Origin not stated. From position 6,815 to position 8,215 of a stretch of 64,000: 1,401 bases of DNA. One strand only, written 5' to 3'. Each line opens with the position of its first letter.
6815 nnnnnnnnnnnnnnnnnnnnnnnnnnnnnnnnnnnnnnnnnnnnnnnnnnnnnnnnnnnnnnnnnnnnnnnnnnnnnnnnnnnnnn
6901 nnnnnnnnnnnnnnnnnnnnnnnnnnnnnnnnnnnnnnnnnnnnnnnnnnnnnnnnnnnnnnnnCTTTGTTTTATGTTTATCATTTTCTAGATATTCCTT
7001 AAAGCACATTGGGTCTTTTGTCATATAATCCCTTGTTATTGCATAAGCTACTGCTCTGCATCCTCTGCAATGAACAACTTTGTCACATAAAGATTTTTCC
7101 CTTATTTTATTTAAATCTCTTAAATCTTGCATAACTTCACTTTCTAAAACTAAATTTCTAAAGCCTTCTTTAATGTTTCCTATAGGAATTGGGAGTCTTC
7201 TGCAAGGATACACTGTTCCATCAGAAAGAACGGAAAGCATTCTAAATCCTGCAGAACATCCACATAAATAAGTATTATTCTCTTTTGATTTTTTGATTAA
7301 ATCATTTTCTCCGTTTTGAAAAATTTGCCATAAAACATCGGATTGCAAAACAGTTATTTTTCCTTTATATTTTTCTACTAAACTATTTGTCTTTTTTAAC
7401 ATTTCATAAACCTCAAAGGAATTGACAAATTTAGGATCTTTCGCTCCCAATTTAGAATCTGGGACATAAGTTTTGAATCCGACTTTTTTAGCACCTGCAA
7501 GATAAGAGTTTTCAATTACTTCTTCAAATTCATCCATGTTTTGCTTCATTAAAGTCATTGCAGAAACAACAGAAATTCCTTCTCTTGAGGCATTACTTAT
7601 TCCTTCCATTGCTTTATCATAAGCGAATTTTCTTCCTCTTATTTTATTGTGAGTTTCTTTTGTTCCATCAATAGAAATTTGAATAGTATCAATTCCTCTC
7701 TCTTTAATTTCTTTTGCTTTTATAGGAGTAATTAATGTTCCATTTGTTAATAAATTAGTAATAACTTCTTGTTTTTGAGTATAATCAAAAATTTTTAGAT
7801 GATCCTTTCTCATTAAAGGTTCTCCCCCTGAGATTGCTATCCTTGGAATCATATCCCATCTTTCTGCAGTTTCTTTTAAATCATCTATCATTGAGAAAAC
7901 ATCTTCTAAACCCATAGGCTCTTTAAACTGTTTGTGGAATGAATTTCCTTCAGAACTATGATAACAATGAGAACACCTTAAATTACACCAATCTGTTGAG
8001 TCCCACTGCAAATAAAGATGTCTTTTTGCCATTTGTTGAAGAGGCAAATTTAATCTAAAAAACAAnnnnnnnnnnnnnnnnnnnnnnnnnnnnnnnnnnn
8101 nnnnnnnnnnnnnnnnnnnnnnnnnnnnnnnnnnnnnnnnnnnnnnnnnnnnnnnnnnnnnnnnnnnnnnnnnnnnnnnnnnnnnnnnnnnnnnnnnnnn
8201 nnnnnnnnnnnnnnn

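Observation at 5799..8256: Compact RiPP-like operon: Cys/Asp-rich precursor, radical SAM/SPASM enzyme, methyltransferase and HExxH protein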

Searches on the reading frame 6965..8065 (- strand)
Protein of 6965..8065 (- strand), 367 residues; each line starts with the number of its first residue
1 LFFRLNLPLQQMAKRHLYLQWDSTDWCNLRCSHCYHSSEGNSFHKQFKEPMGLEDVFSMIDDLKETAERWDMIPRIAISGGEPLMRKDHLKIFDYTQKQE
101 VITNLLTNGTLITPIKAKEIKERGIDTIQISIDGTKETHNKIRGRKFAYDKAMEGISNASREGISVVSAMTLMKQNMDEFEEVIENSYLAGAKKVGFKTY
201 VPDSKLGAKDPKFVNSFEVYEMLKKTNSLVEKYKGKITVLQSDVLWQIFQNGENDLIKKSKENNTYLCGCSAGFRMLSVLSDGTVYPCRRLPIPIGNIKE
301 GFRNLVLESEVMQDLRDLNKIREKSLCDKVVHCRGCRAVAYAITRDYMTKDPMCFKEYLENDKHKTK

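Call 3: search_protein_families(library=pfam, proteins=[window:6965-8065:-], max_evalue=0.1)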
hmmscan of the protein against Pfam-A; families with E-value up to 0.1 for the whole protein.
window:6965-8065:- (367 aa): 3 families
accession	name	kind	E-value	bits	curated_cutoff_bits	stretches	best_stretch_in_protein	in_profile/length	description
PF04055.27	Radical_SAM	-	4.7e-28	98.9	29.5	1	23-185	3-164/166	Radical SAM superfamily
PF13186.11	SPASM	-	7.1e-08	33.1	21.5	1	270-328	1-64/67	Iron-sulfur cluster-binding domain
PF13353.11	Fer4_12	-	3.9e-07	30.9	22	1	27-147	15-128/137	4Fe-4S single cluster domain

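Call 4: search_protein_families(library=ncbifam, proteins=[window:6965-8065:-], max_evalue=0.1)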
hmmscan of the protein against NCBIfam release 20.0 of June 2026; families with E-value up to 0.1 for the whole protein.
window:6965-8065:- (367 aa): 83 families (the best 25 are shown)
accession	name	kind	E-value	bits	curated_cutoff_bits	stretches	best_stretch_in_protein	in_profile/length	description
TIGR04340.1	rSAM_ACGX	hypoth_equivalog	8.6e-54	183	400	1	19-357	5-340/341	radical SAM/SPASM domain protein, ACGX system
TIGR04545.1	rSAM_ahbD_hemeb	equivalog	4.4e-48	164.5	500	1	20-355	3-336/339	heme b synthase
TIGR04055.1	rSAM_NirJ2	equivalog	1.6e-46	159.4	500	1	20-355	3-323/326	putative heme d1 biosynthesis radical SAM protein NirJ2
TIGR04053.2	TIGR04053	equivalog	1.2e-40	139.9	395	2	12-186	3-172/366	TIGR04053 family radical SAM/SPASM domain-containing protein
TIGR04054.1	rSAM_NirJ1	equivalog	2.4e-40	138.4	650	1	20-355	39-381/387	putative heme d1 biosynthesis radical SAM protein NirJ1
TIGR04546.1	rSAM_ahbC_deAc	equivalog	9e-36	123.5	650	1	14-355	36-384/390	12,18-didecarboxysiroheme deacetylase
TIGR04051.1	rSAM_NirJ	equivalog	1.7e-34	119.4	515.45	1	21-185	6-161/354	heme d1 biosynthesis radical SAM protein NirJ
TIGR04082.1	rSAM_for_selen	equivalog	5.1e-34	117.9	350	1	17-355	199-516/516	thio(seleno)oxazole modification radical SAM maturase SbtM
TIGR04347.1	pseudo_SAM_Halo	equivalog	3.8e-33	115.3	525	1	15-197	36-209/390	TIGR04347 family pseudo-SAM/SPASM protein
NF050035.1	rSAM_WgK_link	exception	6.1e-33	114.3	650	1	23-357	15-364/367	radical SAM/SPASM peptide maturase WgkB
TIGR04250.1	SCM_rSAM_ScmE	equivalog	5.4e-31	107.8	400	1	22-361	8-353/358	SynChlorMet cassette radical SAM/SPASM protein ScmE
TIGR04133.1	rSAM_w_lipo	hypoth_equivalog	2.8e-27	95.6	425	1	15-338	22-329/350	TIGR04133 family radical SAM/SPASM protein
TIGR03962.1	mycofact_rSAM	equivalog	6.2e-27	94.7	265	1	17-357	12-334/339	mycofactocin radical SAM maturase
TIGR04251.1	SCM_rSAM_ScmF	equivalog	6.3e-26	91.6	400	1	23-336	10-317/353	SynChlorMet cassette radical SAM/SPASM protein ScmF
TIGR04103.1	rSAM_nif11_3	equivalog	1.4e-25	89.8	725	1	15-313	3-294/412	nif11-class peptide radical SAM maturase 3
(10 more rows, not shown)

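Call 6: find_homologous_proteins(query=window:6965-8065:-)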
Query window:6965-8065:- (367 aa): 614 proteins with E <= 0.001 among 3788 candidates; the best 120 are listed.
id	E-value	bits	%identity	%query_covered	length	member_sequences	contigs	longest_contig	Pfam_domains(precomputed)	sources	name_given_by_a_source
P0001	3.9e-221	751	92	97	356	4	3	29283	PF13186.12,PF04055.28,PF13353.12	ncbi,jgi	-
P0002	2.7e-209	712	88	97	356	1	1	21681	PF13186.12,PF04055.28,PF13353.12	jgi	-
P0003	9.5e-207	704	85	97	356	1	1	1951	PF13186.12,PF04055.28,PF13353.12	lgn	-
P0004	1.0e-205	701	86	97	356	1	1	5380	PF13186.12,PF04055.28,PF13353.12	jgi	-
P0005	7.7e-205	698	85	97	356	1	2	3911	PF13186.12,PF04055.28,PF13353.12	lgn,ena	-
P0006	1.8e-201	687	85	97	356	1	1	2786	PF13186.12,PF04055.28,PF13353.12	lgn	-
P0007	1.2e-186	638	79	97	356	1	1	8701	PF13186.12,PF04055.28,PF13353.12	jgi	-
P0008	9.7e-162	556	70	95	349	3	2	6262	PF13186.12,PF04055.28,PF13353.12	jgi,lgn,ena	-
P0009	7.0e-161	553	69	95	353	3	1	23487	PF13186.12,PF04055.28,PF13353.12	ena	-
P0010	6.7e-151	520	65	95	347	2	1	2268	PF13186.12,PF04055.28,PF13353.12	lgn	-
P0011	6.8e-148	510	64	95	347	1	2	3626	PF13186.12,PF04055.28,PF13353.12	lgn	-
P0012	1.7e-145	503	63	95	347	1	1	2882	PF13186.12,PF04055.28,PF13353.12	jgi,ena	-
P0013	4.6e-145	501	63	95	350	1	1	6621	PF13186.12,PF04055.28,PF13353.12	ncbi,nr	ncbi:radical SAM protein [Candidatus Pacearchaeota archaeon]|nr:radical SAM protein [Candidatus Pace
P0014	1.1e-141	490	62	95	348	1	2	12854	PF13186.12,PF04055.28,PF13353.12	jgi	jgi:AdoMet-dependent heme synthase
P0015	2.3e-141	489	62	97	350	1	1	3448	PF13186.12,PF04055.28,PF13353.12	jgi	-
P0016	4.0e-141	488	62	96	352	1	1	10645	PF13186.12,PF04055.28,PF13353.12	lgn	-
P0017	5.0e-140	485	60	95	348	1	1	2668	PF13186.12,PF04055.28,PF13353.12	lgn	-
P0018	5.7e-140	484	61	96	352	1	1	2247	PF13186.12,PF04055.28,PF13353.12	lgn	-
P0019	1.7e-139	483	62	96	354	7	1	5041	PF13186.12,PF04055.28,PF13353.12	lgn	-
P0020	2.1e-139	483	61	95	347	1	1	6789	PF13186.12,PF04055.28,PF13353.12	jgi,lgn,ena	-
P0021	3.8e-139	482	61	95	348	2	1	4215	PF13186.12,PF04055.28,PF13353.12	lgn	-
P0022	4.4e-139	482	62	95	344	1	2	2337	PF13186.12,PF04055.28,PF13353.12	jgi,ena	-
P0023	4.2e-138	478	61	96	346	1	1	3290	PF13186.12,PF04055.28,PF13353.12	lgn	-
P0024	1.8e-137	476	61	95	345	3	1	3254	PF13186.12,PF04055.28,PF13353.12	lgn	-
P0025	2.7e-137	476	62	95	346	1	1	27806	PF13186.12,PF04055.28,PF13353.12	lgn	-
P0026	6.5e-137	474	60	95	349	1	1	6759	PF13186.12,PF04055.28,PF13353.12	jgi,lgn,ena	-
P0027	1.0e-136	474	60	95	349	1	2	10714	PF13186.12,PF04055.28,PF13353.12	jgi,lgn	-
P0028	1.6e-136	473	62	95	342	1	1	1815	PF13186.12,PF04055.28,PF13353.12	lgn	-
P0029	1.6e-136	473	61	96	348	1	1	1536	PF13186.12,PF04055.28,PF13353.12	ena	-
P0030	8.9e-136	471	60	96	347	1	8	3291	PF13186.12,PF04055.28,PF13353.12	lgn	-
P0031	1.1e-134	467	57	97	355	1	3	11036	PF13186.12,PF04055.28,PF13353.12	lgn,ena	-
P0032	1.7e-134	466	60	96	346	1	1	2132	PF13186.12,PF04055.28,PF13353.12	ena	-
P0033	3.9e-134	465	60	96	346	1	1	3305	PF13186.12,PF04055.28,PF13353.12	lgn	-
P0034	4.5e-134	465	56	96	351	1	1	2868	PF13186.12,PF04055.28,PF13353.12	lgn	-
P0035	5.0e-134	465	58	98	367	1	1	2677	PF13186.12,PF04055.28,PF13353.12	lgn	-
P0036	5.3e-134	465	59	95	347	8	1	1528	PF13186.12,PF04055.28,PF13353.12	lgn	-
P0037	6.7e-134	464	59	95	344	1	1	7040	PF13186.12,PF04055.28,PF13353.12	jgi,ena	-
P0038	1.2e-133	464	59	96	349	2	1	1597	PF13186.12,PF04055.28,PF13353.12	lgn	-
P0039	1.3e-133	464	59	96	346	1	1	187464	PF13186.12,PF04055.28,PF13353.12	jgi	jgi:radical SAM protein with 4Fe4S-binding SPASM domain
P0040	3.5e-133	462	59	96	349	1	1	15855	PF13186.12,PF04055.28,PF13353.12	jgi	jgi:AdoMet-dependent heme synthase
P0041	1.1e-132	460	58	96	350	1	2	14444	PF13186.12,PF04055.28,PF13353.12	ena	-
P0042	1.5e-132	460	59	95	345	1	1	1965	PF13186.12,PF04055.28,PF13353.12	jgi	jgi:AdoMet-dependent heme synthase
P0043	2.3e-132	459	59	95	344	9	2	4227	PF13186.12,PF04055.28,PF13353.12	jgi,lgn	-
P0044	5.0e-132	458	58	96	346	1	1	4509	PF13186.12,PF04055.28,PF13353.12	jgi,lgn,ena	-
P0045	4.8e-131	455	58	95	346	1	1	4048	PF13186.12,PF04055.28,PF13353.12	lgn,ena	-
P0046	1.8e-130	453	61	92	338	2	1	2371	PF13186.12,PF04055.28,PF13353.12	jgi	-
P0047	2.0e-129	450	57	95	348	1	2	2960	PF13186.12,PF04055.28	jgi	jgi:AdoMet-dependent heme synthase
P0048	1.5e-128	447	55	96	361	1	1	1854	PF13186.12,PF04055.28,PF13353.12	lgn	-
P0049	7.8e-127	441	57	96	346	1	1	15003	PF13186.12,PF04055.28,PF13353.12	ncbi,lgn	-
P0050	8.9e-127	441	57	95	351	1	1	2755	PF13186.12,PF04055.28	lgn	-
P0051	6.4e-126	438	56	96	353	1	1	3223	PF13186.12,PF04055.28,PF13353.12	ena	-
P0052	2.6e-123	430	54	95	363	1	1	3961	PF13186.12,PF04055.28,PF13353.12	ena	-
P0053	1.9e-122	427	62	85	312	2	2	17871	PF13186.12,PF04055.28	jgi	jgi:radical SAM protein with 4Fe4S-binding SPASM domain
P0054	3.0e-122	426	53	96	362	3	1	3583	PF13186.12,PF04055.28,PF13353.12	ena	-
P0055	3.8e-122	426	62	86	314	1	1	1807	PF13186.12,PF04055.28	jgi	jgi:radical SAM protein with 4Fe4S-binding SPASM domain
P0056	4.3e-122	426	55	95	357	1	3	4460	PF13186.12,PF04055.28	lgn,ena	-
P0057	4.4e-122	426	57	94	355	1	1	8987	PF13186.12,PF04055.28,PF13353.12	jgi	jgi:MoaA/NifB/PqqE/SkfB family radical SAM enzyme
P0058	6.1e-122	425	54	95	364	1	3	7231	PF13186.12,PF04055.28,PF13353.12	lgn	-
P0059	1.5e-121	424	53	96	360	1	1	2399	PF13186.12,PF04055.28,PF13353.12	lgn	-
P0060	1.8e-121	424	53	95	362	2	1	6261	PF13186.12,PF04055.28,PF13353.12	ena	-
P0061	2.2e-121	423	56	95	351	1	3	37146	PF13186.12,PF04055.28,PF13353.12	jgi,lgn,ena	-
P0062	2.5e-121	423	53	96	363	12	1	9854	PF13186.12,PF04055.28,PF13353.12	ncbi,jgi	-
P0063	2.9e-121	423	55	95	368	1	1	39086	PF13186.12,PF04055.28,PF13353.12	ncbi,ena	-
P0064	2.3e-120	420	51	95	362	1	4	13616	PF13186.12,PF04055.28,PF13353.12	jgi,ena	-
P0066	3.2e-120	419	55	94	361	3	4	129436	PF13186.12,PF04055.28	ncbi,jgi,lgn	-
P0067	5.0e-120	419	53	94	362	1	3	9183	PF13186.12,PF04055.28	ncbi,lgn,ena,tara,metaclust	tara:strand:- start:1200 stop:2288 length:1089 start_codon:yes stop_codon:yes gene_type:complete|met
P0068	6.9e-120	418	54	94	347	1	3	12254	PF13186.12,PF04055.28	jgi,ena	jgi:AdoMet-dependent heme synthase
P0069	8.1e-120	418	53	97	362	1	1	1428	PF13186.12,PF04055.28,PF13353.12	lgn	-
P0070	6.6e-119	415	52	95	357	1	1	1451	PF13186.12,PF04055.28,PF13353.12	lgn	-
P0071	1.4e-118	414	51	97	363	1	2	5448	PF13186.12,PF04055.28,PF13353.12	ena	-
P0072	1.9e-118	414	52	95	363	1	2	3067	PF13186.12,PF04055.28,PF13353.12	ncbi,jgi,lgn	-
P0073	2.0e-118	414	60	85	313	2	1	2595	PF13186.12,PF04055.28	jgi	jgi:radical SAM protein with 4Fe4S-binding SPASM domain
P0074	2.1e-118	413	53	96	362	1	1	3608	PF13186.12,PF04055.28,PF13353.12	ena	-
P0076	8.0e-118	412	52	96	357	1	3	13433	PF13186.12,PF04055.28,PF13353.12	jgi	jgi:AdoMet-dependent heme synthase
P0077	8.0e-118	412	53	95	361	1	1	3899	PF13186.12,PF04055.28,PF13353.12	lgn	-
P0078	2.0e-117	410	52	96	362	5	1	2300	PF13186.12,PF04055.28,PF13353.12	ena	-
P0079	3.8e-117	409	51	97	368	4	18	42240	PF13186.12,PF04055.28,PF13353.12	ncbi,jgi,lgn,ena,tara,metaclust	jgi:MoaA/NifB/PqqE/SkfB family radical SAM enzyme|tara:strand:- start:2243 stop:3349 length:1107 sta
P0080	3.9e-117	409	51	95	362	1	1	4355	PF13186.12,PF04055.28,PF13353.12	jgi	-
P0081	4.1e-117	409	53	95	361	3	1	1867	PF13186.12,PF04055.28,PF13353.12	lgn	-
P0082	6.7e-117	409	51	95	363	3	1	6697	PF13186.12,PF04055.28,PF13353.12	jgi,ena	-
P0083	1.0e-116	408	59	84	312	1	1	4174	PF13186.12,PF04055.28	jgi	-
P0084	1.1e-116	408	51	97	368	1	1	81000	PF13186.12,PF04055.28,PF13353.12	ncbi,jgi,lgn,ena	ncbi:MAG: radical SAM protein [Candidatus Pacearchaeota archaeon]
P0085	1.2e-116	408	52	95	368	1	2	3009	PF13186.12,PF04055.28,PF13353.12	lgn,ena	-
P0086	1.4e-116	408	51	94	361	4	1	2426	PF13186.12,PF04055.28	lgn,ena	-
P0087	1.6e-116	407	53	94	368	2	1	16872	PF13186.12,PF04055.28,PF13353.12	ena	-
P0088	1.8e-116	407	51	95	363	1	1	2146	PF13186.12,PF04055.28,PF13353.12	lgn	-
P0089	2.4e-116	407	53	94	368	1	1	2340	PF13186.12,PF04055.28,PF13353.12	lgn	-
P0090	2.6e-116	407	51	95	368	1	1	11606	PF13186.12,PF04055.28,PF13353.12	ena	-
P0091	2.7e-116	407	52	95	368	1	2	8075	PF13186.12,PF04055.28,PF13353.12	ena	-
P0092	3.6e-116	406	52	94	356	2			PF13186.12,PF04055.28,PF13353.12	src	-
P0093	7.9e-116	405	52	95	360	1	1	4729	PF13186.12,PF04055.28,PF13353.12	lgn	-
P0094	9.1e-116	405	51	95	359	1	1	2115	PF13186.12,PF04055.28,PF13353.12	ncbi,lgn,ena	-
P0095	1.3e-115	404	51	97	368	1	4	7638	PF13186.12,PF04055.28,PF13353.12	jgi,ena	-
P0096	1.9e-115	404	52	95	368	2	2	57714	PF13186.12,PF04055.28,PF13353.12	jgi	-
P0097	2.4e-115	403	51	95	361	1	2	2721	PF13186.12,PF04055.28,PF13353.12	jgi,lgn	-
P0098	4.2e-115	403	52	94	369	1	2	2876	PF13186.12,PF04055.28,PF13353.12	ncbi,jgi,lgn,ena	-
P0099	4.2e-115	403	53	94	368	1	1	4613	PF13186.12,PF04055.28,PF13353.12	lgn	-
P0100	8.1e-115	402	52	95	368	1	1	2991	PF13186.12,PF04055.28,PF13353.12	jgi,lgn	-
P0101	1.6e-114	401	50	95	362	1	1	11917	PF13186.12,PF04055.28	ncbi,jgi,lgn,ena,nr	ncbi:MAG: radical SAM protein [Nanoarchaeota archaeon]|nr:radical SAM protein [Nanoarchaeota archaeo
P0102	1.8e-114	401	57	86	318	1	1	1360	PF13186.12,PF04055.28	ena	-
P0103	1.8e-114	401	50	95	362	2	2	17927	PF13186.12,PF04055.28,PF13353.12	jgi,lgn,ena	-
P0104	3.6e-114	400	52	95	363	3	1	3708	PF13186.12,PF04055.28,PF13353.12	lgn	-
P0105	4.3e-114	399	52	95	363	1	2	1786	PF13186.12,PF04055.28,PF13353.12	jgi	-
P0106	4.7e-114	399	51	94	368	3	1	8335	PF13186.12,PF04055.28,PF13353.12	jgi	-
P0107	6.9e-114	399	51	94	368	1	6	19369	PF13186.12,PF04055.28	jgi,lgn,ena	-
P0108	1.2e-113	398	51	95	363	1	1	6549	PF13186.12,PF04055.28,PF13353.12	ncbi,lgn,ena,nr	ncbi:radical SAM protein [Candidatus Pacearchaeota archaeon]|nr:radical SAM protein [Candidatus Pace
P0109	3.5e-113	396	50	96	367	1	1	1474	PF13186.12,PF04055.28,PF13353.12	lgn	-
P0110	8.9e-113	395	50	94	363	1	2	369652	PF13186.12,PF04055.28,PF13353.12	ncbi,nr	ncbi:MAG: radical SAM protein [archaeon]|nr:radical SAM protein [archaeon] MCR4323399.1 radical SAM 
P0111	3.9e-112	393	50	95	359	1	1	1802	PF13186.12,PF04055.28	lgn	-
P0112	4.3e-112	393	52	96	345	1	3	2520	PF13186.12,PF04055.28,PF13353.12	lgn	-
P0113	2.7e-111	390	56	85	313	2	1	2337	PF13186.12,PF04055.28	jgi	-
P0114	1.5e-110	388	52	93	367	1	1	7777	PF13186.12,PF04055.28,PF13353.12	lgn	-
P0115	2.8e-110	387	51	95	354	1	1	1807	PF13186.12,PF04055.28,PF13353.12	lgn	-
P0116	3.5e-110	386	51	94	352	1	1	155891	PF13186.12,PF04055.28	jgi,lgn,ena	-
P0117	1.1e-107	378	50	96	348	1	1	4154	PF13186.12,PF04055.28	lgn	-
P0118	1.9e-106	374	51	95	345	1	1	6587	PF13186.12,PF04055.28,PF13353.12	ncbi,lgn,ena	-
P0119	3.6e-106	373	54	85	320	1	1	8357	PF13186.12,PF04055.28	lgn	-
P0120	4.3e-106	373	51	95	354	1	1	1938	PF13186.12,PF04055.28,PF13353.12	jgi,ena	-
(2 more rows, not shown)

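Call 9: find_related_loci(query=A1, collection=genome_contigs, flank=4000)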
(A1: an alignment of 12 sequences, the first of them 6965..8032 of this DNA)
Query A1 (356 aa) in genome_contigs; peptide patterns used: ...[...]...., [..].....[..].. (x = any residue, [..] = any of these).
37 stretches matched a pattern; 31 encode a relative of the query (tblastn E <= 1e-3); 30 distinct loci.
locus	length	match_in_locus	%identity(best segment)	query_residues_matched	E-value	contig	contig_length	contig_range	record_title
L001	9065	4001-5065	92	1-355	0e+0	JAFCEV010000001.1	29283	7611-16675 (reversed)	Candidatus Pacearchaeota archaeon isolate Meg22_1214_Bin_270 Meg22_1214_Bin_270_scaffold_5074, whole genome shotgun sequ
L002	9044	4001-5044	69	1-349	4e-168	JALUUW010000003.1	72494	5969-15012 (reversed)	MAG: Candidatus Pacearchaeota archaeon isolate 128-326_metabat1_scaf2bin.051 128-326_scaffold_115_c1, whole genome shotg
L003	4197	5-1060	61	1-353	2e-150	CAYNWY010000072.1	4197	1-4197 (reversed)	MAG TPA_asm: Candidatus Woesearchaeota archaeon isolate binchicken_co387_31 genome assembly, contig: NODE_31219_length_4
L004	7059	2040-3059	62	1-346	9e-146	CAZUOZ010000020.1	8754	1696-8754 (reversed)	MAG TPA_asm: Candidatus Woesearchaeota archaeon isolate SRP192927_co10_255 genome assembly, contig: NODE_6841_length_875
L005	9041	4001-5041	59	1-348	1e-142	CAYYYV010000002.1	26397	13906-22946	MAG TPA_asm: Candidatus Woesearchaeota archaeon isolate binchicken_co51_34 genome assembly, contig: NODE_406_length_2639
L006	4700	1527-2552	59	1-348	1e-143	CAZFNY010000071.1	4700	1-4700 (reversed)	MAG TPA_asm: Candidatus Woesearchaeota archaeon isolate binchicken_co387_150 genome assembly, contig: NODE_26659_length_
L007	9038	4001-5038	57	1-351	7e-135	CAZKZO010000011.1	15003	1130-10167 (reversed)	MAG TPA_asm: Candidatus Woesearchaeota archaeon isolate binchicken_co17_241 genome assembly, contig: NODE_9337_length_15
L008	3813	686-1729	54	1-349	1e-132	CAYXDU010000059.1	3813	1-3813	MAG TPA_asm: Candidatus Woesearchaeota archaeon isolate binchicken_co211_210 genome assembly, contig: NODE_21919_length_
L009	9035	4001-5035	56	1-345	3e-129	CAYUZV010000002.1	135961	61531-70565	MAG TPA_asm: Candidatus Woesearchaeota archaeon isolate SRP141376_co1_307 genome assembly, contig: NODE_269_length_13596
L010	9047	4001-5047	53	1-348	9e-129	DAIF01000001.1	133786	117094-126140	MAG TPA_asm: Candidatus Pacearchaeota archaeon UBA73 UBA73_contig_12262, whole genome shotgun sequence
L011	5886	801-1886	53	1-352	2e-127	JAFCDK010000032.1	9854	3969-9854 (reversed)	Candidatus Pacearchaeota archaeon isolate Meg19_1012_Bin_451 Meg19_1012_Bin_451_scaffold_49422, whole genome shotgun seq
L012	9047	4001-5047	55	1-349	5e-127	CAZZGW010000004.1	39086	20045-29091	MAG TPA_asm: Candidatus Woesearchaeota archaeon isolate SRP191223_co1_100 genome assembly, contig: NODE_713_length_39086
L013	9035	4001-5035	55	4-346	6e-126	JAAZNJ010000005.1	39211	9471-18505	MAG: Candidatus Woesearchaeota archaeon isolate AS27yjCOA_155 7955_AS27, whole genome shotgun sequence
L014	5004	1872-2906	54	1-345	2e-126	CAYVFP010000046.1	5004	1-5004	MAG TPA_asm: Candidatus Woesearchaeota archaeon isolate SRP252850_co1_307 genome assembly, contig: NODE_31097_length_500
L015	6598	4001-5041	51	1-348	2e-125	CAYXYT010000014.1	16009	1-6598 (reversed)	MAG TPA_asm: Candidatus Woesearchaeota archaeon isolate SRP167671_co1_37 genome assembly, contig: NODE_4273_length_16009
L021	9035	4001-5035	50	1-345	5e-119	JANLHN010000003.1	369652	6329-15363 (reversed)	MAG: Nanoarchaeota archaeon isolate P6-18 k99_20654, whole genome shotgun sequence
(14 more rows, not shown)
